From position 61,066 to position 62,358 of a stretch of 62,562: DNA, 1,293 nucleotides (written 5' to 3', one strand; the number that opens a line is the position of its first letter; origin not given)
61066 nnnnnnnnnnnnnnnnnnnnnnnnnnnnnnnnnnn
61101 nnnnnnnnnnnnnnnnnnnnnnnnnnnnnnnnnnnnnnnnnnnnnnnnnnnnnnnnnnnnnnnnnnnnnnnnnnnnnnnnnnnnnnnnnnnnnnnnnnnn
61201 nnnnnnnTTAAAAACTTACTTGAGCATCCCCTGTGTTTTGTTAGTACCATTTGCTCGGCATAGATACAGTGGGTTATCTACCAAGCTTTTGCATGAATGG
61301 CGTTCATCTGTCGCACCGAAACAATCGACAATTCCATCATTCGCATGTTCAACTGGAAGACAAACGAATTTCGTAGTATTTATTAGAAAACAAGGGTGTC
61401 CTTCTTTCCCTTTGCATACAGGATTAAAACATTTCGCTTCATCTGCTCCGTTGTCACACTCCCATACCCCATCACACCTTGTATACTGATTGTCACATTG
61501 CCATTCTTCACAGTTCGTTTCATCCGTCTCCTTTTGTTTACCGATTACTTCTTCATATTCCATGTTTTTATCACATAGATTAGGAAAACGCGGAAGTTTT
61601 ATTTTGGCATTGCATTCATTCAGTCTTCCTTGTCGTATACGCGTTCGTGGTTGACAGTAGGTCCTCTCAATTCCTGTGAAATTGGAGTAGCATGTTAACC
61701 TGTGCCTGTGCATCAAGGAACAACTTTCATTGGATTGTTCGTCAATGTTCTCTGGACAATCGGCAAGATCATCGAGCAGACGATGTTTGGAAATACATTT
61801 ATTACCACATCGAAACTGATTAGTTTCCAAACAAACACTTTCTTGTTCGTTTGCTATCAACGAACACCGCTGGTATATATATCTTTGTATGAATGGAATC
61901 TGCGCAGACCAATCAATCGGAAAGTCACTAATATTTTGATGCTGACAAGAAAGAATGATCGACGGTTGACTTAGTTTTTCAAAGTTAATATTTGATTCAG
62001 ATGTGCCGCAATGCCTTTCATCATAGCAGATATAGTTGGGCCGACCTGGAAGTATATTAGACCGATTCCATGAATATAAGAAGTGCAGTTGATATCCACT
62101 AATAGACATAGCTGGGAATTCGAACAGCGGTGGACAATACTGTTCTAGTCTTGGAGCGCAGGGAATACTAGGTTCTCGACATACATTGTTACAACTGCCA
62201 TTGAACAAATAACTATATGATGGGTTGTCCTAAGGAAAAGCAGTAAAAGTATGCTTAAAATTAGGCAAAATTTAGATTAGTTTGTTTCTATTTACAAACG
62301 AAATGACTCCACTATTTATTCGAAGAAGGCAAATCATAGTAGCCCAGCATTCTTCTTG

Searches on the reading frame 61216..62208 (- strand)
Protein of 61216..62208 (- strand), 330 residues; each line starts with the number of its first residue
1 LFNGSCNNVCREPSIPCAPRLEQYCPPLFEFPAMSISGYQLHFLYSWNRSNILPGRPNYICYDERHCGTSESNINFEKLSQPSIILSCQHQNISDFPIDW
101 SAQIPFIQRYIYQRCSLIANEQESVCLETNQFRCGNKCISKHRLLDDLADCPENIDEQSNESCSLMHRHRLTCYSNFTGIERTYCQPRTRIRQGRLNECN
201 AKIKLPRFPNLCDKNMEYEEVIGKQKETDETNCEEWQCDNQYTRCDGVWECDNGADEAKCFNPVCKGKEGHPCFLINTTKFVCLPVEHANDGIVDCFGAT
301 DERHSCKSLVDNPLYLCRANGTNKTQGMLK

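Call 7: search_protein_families(library=pfam, proteins=[window:61216-62208:-], max_evalue=0.001)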
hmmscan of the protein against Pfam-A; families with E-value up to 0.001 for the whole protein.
window:61216-62208:- (330 aa): 0 families

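Call 57: search_protein_families(library=pfam, proteins=[window:61216-62208:-], max_evalue=1)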
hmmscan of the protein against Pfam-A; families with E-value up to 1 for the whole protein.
window:61216-62208:- (330 aa): 1 family
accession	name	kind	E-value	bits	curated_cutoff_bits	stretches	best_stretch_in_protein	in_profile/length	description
PF00057.23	Ldl_recept_a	-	0.0037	17.9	24.1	2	228-260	5-37/37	Low-density lipoprotein receptor domain class A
